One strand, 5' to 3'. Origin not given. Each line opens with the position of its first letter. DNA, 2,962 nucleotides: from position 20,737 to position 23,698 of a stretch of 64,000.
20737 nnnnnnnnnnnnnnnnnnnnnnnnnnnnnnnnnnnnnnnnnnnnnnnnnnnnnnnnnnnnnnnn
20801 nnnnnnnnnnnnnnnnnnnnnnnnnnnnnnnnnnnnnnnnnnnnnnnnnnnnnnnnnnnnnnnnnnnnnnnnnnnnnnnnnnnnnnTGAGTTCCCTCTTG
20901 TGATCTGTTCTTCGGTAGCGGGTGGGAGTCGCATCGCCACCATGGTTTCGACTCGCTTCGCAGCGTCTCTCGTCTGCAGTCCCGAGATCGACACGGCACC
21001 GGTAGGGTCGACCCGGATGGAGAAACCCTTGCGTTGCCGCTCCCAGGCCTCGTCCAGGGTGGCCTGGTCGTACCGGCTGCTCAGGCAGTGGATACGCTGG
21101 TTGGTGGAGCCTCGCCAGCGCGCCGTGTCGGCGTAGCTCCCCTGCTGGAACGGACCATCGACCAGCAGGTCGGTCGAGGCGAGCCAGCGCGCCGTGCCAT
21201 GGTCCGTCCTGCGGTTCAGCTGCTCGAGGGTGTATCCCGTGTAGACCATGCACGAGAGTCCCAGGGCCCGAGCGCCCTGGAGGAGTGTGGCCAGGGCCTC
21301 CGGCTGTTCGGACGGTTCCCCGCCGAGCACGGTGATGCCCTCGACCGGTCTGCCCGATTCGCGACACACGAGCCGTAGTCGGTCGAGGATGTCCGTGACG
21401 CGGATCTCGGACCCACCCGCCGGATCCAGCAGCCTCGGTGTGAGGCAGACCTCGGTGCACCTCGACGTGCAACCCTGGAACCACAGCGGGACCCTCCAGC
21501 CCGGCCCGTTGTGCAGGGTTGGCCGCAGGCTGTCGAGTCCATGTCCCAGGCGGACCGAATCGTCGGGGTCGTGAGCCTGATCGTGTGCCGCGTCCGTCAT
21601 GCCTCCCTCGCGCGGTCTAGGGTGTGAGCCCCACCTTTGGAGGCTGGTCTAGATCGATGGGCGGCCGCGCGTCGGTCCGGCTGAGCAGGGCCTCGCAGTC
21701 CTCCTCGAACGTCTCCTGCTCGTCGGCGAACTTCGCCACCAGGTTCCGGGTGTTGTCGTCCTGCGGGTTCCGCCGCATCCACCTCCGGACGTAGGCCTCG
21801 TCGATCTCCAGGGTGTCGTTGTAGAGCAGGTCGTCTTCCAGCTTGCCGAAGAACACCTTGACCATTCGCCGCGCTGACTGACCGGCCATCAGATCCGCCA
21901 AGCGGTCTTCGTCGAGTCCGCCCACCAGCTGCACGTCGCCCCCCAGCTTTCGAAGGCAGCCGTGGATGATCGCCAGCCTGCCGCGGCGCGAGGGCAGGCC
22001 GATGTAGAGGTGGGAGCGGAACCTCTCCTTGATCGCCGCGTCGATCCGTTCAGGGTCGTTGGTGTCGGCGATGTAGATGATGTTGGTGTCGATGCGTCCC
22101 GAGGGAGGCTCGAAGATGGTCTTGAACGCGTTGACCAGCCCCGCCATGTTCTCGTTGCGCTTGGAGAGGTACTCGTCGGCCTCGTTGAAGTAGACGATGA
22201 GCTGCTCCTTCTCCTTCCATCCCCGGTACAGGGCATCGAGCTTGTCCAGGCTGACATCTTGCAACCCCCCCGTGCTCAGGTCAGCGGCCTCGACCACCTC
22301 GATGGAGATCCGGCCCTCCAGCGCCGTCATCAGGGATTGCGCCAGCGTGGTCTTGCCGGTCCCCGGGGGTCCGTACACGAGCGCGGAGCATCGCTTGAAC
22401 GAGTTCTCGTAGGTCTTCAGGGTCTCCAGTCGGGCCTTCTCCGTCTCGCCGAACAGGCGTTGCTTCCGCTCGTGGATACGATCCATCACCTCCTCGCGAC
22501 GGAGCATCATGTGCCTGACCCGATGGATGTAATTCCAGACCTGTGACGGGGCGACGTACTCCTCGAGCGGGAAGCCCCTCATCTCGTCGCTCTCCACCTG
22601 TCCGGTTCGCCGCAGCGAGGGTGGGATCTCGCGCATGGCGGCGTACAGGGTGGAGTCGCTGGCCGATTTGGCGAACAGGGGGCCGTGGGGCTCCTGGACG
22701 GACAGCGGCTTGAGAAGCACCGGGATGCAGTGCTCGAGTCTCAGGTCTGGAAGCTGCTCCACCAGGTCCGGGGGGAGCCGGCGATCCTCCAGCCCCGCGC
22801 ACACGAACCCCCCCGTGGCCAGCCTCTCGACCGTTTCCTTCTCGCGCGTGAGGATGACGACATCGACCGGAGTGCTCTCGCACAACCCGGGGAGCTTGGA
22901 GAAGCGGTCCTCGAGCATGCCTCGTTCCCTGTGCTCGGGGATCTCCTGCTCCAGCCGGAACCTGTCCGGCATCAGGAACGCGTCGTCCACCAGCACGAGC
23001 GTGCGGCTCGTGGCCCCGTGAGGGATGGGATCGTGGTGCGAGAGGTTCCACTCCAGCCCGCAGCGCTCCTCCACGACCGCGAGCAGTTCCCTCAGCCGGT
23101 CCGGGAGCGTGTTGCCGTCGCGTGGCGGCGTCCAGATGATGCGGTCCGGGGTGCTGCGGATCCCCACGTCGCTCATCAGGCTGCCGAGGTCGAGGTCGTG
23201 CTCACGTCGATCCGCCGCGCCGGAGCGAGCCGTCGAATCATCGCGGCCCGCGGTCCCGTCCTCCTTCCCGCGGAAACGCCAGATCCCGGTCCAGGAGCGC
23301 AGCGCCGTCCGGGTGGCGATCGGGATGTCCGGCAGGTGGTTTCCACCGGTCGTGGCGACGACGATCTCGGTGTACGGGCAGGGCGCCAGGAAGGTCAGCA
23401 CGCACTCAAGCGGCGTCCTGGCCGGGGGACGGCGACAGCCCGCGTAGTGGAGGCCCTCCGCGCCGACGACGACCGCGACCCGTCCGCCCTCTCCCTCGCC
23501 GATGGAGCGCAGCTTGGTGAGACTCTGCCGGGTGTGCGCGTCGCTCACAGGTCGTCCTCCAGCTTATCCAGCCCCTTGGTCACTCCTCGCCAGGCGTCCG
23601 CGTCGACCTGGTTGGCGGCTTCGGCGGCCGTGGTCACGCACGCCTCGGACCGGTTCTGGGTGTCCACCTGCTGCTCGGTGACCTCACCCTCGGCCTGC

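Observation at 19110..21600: Tandem paralogous TRAFAC GTPases coupled (ATGA overlap) to an NrdG/QueE-like protein with atypical CX3CX3C spacing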

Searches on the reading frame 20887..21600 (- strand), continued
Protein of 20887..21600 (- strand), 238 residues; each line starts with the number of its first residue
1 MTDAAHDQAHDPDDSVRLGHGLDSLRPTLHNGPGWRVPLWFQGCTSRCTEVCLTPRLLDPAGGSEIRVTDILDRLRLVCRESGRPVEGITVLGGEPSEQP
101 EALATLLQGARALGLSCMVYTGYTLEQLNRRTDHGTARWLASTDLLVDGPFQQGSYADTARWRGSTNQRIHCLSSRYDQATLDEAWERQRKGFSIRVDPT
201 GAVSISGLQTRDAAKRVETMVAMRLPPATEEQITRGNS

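Call 65: fold_search(model_id=the predicted structure, library=pdb)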
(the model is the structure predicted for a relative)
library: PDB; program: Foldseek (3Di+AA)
matches with E <= 10: 1332; with E <= 0.001: 3
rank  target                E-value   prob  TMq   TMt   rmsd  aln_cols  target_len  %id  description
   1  8fo0                  2.7e-08  1.00  0.46  0.45   3.9       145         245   27  The structure of a crystallizable variant of E. coli pyruvate formate-lyase activating enzyme bound to a partially cleav (released 2023-05-24)
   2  3cb8_A                3.3e-08  1.00  0.46  0.45   3.5       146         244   28  4Fe-4S-Pyruvate formate-lyase activating enzyme in complex with AdoMet and a peptide substrate (released 2008-10-28)
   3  3c8f                  5.3e-08  1.00  0.44  0.43   3.5       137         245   28  4Fe-4S-Pyruvate formate-lyase Activating Enzyme with partially disordered AdoMet (released 2008-10-28)
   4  5th5_A                2.0e-03  1.00  0.41  0.41   3.2       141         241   16  Crystal Structure of QueE from Bacillus subtilis with 6-carboxypterin-5'-deoxyadenosyl ester bound (released 2017-01-18)
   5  8jan_m                1.4e-02  0.35  0.22  0.12  18.1       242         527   14  In situ structures of the ultra-long extended tail of Myoviridae phage P1 (released 2023-06-21)
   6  9dfw_C                1.5e-02  1.00  0.35  0.30   3.9       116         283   16  X-ray crystal structure of an engineered Viperin-like enzyme from T. virens with bound CTP and SAM (released 2025-02-12)
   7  9dfu                  2.8e-02  1.00  0.34  0.29   3.0       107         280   19  X-ray crystal structure of the second Viperin-like enzyme from T. virens variant F40H with bound CTP and SAM (released 2025-02-19)
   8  9dgw_C                3.0e-02  1.00  0.34  0.29   3.0       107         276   18  X-ray crystal structure of the Viperin-like enzyme from T. virens with bound CTP and SAM (released 2025-02-12)
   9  4tl9_A                3.0e-02  0.72  0.27  0.28   9.8       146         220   12  Crystal structure of N-terminal C1 domain of KaiC (released 2015-07-01)
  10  9ay3_A                3.6e-02  0.21  0.21  0.11  17.7       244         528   14  Tail sheath of P1 bacteriophage (released 2025-09-10)
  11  6q2p_A                4.3e-02  0.93  0.36  0.30  10.0       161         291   12  Crystal structure of mouse viperin bound to cytidine triphosphate and S-adenosylhomocysteine (released 2020-01-22)
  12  6q2p_B                4.6e-02  0.93  0.36  0.30   9.9       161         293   13  Crystal structure of mouse viperin bound to cytidine triphosphate and S-adenosylhomocysteine (released 2020-01-22)
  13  4tld_E                4.6e-02  0.60  0.27  0.29   9.9       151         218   13  Crystal structure of N-terminal C1 domain of KaiC (released 2015-07-01)
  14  9dgw_B                5.5e-02  0.99  0.34  0.29   3.0       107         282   18  X-ray crystal structure of the Viperin-like enzyme from T. virens with bound CTP and SAM (released 2025-02-12)
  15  7c82                  6.2e-02  0.66  0.19  0.23   6.3        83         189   13  Crystal structure of AlinE4, a SGNH-hydrolase family esterase (released 2020-07-08)
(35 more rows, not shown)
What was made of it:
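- After PflA, the next structural matches are QueE and viperin-like enzymes (call 65).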

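Call 73: search_protein_families(library=pfam, proteins=[L001:8323-9966:+, L020:8143-9762:+, L003:8343-9917:+, L003:10603-11772:+, L003:11798-12433:+, L003:12533-16129:+, L001:7545-8327:+, L001:11835-13454:+, L020:10722-12161:+, L020:12198-12887:+], max_evalue=0.001)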
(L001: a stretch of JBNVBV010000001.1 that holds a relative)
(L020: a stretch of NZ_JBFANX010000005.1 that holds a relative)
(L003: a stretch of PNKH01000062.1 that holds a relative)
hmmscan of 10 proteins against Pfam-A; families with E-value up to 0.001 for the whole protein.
L001:8323-9966:+ (548 aa): 2 families
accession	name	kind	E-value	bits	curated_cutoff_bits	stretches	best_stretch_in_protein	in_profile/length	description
PF00004.35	AAA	-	7e-31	107.8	21.2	1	282-410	1-130/131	ATPase family associated with various cellular activities (AAA)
PF17862.7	AAA_lid_3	-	3.6e-05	23.7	27.2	1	445-477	4-36/45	AAA+ lid domain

L020:8143-9762:+ (540 aa): 1 family
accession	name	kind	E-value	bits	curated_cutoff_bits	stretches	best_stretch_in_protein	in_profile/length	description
PF00004.35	AAA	-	1.4e-27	97.1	21.2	1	280-408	1-130/131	ATPase family associated with various cellular activities (AAA)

L003:8343-9917:+ (525 aa): 2 families
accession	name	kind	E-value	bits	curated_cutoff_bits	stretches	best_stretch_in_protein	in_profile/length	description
PF01137.26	RTC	-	1.7e-68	230.6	27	1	190-508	2-220/221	RNA 3'-terminal phosphate cyclase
PF05189.18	RTC_insert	-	2.9e-08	34.5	23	1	367-454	6-99/102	RNA 3'-terminal phosphate cyclase (RTC), insert domain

L003:10603-11772:+ (390 aa): 1 family
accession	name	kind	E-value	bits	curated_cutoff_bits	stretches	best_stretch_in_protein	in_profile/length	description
PF20004.4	fvmX6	-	2.7e-148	494.1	27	1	19-363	1-349/349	FtsH ternary system domain X6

L003:11798-12433:+ (212 aa): 1 family
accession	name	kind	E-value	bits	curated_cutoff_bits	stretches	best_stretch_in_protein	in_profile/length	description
PF20003.4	fvmX5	-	1.6e-85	286.1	24.2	1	23-212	1-187/187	FtsH ternary system domain X5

L003:12533-16129:+ (1199 aa): 5 families
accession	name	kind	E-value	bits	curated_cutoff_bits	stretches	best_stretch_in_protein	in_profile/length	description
PF00004.35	AAA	-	2.2e-37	128.9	21.2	2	782-877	37-131/131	ATPase family associated with various cellular activities (AAA)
PF01434.24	Peptidase_M41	-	4.1e-27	95.7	29.9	1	967-1150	5-190/191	Peptidase family M41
PF14528.11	LAGLIDADG_3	-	3.6e-19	69.2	22.5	1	636-712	2-82/82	LAGLIDADG-like domain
PF14890.11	Intein_splicing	-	7.4e-15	55.5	35.8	1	342-786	3-155/155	Intein splicing domain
PF05496.18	RuvB_N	-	0.0002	21.6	27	1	291-326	36-71/159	Holliday junction DNA helicase RuvB P-loop domain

L001:7545-8327:+ (261 aa): 1 family
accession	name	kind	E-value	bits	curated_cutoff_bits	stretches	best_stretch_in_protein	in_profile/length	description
PF12836.13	HHH_3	-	3.2e-05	24.4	27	1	181-240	5-65/65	Helix-hairpin-helix motif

L001:11835-13454:+ (540 aa): 1 family
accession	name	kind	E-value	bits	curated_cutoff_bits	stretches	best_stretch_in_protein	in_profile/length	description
PF25591.1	LRV_2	-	1.8e-17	63.5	27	1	5-59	4-58/61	Leucine Rich Repeat Variant domain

L020:10722-12161:+ (480 aa): 0 families

L020:12198-12887:+ (230 aa): 1 family
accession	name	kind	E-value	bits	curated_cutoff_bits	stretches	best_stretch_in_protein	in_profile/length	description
PF14011.11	ESX-1_EspG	-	2.2e-26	93.4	27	1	10-223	3-243/245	EspG family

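Call 76: search_protein_families(library=pfam, proteins=[L007:10420-11676:+, L007:11699-12268:+, L007:12321-14435:+, L007:15015-18440:+, L007:8662-9981:+, L084:10666-12471:+, L084:12479-13729:+, L092:5390-6649:+, L092:14304-16109:+, L087:11946-14876:+], max_evalue=0.001)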
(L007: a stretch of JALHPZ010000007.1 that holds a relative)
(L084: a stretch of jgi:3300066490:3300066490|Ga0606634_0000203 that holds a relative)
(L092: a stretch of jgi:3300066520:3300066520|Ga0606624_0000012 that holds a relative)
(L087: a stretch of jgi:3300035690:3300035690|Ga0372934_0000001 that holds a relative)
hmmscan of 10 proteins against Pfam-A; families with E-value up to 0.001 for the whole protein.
L007:10420-11676:+ (419 aa): 1 family
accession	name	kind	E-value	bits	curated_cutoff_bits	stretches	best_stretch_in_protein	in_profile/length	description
PF20004.4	fvmX6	-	5.2e-114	381.3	27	1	74-414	1-348/349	FtsH ternary system domain X6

L007:11699-12268:+ (190 aa): 2 families
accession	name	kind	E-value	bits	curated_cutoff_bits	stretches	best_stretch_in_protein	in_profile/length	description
PF20003.4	fvmX5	-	3e-67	226.5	24.2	1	1-190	1-187/187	FtsH ternary system domain X5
PF20000.4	fvmX2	-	0.00016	21.7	27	0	104-189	177-261/261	FtsH ternary system domain X2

L007:12321-14435:+ (705 aa): 3 families
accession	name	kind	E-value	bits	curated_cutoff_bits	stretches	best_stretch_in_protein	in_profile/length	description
PF00004.35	AAA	-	3.2e-41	141.3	21.2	1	293-424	1-131/131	ATPase family associated with various cellular activities (AAA)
PF01434.24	Peptidase_M41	-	3.1e-31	109.1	29.9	1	512-694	2-190/191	Peptidase family M41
PF05496.18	RuvB_N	-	6.6e-05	23.2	27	1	292-328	35-71/159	Holliday junction DNA helicase RuvB P-loop domain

L007:15015-18440:+ (1142 aa): 2 families
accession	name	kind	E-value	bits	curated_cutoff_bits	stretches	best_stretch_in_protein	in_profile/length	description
PF20005.5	fvmX7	-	2.3e-92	310.7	24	1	2-379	3-421/421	FtsH ternary system domain X7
PF19918.4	bpX2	-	1.8e-05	25.1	23.6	1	231-351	101-205/227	MoxR-vWA-beta-propeller ternary system domain bpX2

L007:8662-9981:+ (440 aa): 3 families
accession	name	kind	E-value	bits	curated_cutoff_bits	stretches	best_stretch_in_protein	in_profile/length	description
PF05977.19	MFS_3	-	7.2e-55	186.8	27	1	25-417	4-385/524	Transmembrane secretion effector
PF07690.21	MFS_1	-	9.3e-30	104.1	33.4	1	37-386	2-343/347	Major Facilitator Superfamily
PF05631.20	MFS_5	-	0.00026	20.4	25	1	35-124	38-122/356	Sugar-tranasporters, 12 TM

L084:10666-12471:+ (602 aa): 1 family
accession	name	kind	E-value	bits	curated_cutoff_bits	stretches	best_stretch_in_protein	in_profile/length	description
PF13672.11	PP2C_2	-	3.3e-13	50.1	24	1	78-283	8-182/209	Protein phosphatase 2C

L084:12479-13729:+ (417 aa): 1 family
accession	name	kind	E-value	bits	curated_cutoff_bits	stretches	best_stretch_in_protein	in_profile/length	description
PF07714.23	PK_Tyr_Ser-Thr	-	0.00033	20.5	23.1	1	127-197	95-146/258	Protein tyrosine and serine/threonine kinase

L092:5390-6649:+ (420 aa): 1 family
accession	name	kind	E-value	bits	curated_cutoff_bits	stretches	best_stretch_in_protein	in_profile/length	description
PF14992.11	TMCO5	-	0.00022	21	32.2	1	15-101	52-139/280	TMCO5 family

L092:14304-16109:+ (602 aa): 0 families

L087:11946-14876:+ (977 aa): 0 families
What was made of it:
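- On FtsH ternary system (FtsH-vWA-MoxR): The fvmX5/6/7 and FtsH models are hit strongly in the sister loci L003 and L007 (calls 73, 76).
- The canonical sister radical-SAM sits in FtsH ternary systems (fvmX5/6/7 and FtsH; calls 73, 76). The nearest radical-SAM relatives sit in systems described as conflict systems (calls 73, 76).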

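Call 82: list_cluster_members(proteins=[P0001, P0121, P0006, P0009, P0074])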
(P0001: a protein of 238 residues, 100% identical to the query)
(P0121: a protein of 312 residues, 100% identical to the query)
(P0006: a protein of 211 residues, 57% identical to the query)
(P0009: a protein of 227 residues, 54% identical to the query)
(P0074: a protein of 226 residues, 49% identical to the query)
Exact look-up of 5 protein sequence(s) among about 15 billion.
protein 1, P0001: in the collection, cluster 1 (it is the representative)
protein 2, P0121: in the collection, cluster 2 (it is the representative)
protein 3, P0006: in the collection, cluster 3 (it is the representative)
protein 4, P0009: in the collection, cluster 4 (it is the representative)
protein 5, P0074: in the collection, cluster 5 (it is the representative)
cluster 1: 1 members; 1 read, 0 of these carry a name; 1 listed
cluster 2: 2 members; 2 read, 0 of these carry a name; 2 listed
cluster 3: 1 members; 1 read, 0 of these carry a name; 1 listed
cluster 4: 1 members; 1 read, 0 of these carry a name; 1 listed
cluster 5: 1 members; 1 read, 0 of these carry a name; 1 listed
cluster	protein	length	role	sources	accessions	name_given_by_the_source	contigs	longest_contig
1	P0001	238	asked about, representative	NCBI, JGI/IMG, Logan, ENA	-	-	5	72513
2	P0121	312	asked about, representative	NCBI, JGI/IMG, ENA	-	-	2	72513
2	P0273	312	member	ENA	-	-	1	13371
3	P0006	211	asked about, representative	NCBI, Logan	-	-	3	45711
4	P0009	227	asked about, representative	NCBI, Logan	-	-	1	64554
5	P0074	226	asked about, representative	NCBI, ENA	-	-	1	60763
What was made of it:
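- Tried and rejected: The cluster look-up returned no names (call 82).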

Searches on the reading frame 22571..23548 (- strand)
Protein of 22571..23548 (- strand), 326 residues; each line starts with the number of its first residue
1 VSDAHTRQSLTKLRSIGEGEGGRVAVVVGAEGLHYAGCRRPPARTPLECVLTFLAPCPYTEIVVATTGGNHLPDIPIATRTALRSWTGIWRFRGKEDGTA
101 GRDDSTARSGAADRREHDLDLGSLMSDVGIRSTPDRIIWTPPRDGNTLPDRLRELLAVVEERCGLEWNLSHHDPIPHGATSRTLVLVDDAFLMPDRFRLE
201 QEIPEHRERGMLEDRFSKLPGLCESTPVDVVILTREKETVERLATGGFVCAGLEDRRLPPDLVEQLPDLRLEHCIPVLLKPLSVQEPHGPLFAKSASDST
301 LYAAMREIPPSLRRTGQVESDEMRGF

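Call 100: search_protein_families(library=pfam, proteins=[window:22571-23548:-], max_evalue=10)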
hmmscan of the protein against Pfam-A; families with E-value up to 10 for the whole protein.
seq(326 aa): 1 family
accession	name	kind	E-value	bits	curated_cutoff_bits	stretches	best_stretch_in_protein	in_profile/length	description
PF11900.14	DUF3420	-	0.18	12.4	24.9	1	257-275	10-28/47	Domain of unknown function (DUF3420)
